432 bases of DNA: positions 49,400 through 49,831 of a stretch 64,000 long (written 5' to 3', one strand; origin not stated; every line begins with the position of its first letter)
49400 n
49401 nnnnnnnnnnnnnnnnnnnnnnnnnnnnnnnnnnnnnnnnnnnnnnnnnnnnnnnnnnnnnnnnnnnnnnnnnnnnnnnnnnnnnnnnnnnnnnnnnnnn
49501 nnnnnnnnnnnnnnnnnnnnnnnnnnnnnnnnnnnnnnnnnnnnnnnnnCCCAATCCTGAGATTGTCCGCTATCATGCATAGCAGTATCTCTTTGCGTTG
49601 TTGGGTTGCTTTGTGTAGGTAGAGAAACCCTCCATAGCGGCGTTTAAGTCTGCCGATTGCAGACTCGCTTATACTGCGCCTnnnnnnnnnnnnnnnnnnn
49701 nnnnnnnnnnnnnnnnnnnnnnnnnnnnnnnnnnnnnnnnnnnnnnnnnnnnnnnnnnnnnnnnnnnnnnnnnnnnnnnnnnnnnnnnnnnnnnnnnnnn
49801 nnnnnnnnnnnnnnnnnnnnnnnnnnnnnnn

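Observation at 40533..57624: ~360-bp direct repeats 16,730 bp apart, each followed by a different AT-rich radical-SAM cassette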

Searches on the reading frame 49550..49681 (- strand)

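Call 40: search_protein_families(library=pfam, proteins=[window:49550-49681:-], max_evalue=5)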
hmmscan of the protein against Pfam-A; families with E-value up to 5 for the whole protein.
seq(44 aa): 1 family
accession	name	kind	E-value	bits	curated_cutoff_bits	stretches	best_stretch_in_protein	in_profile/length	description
PF18105.7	PGM1_C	-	0.057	13.4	22.5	1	14-41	17-44/54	PGM1 C-terminal domain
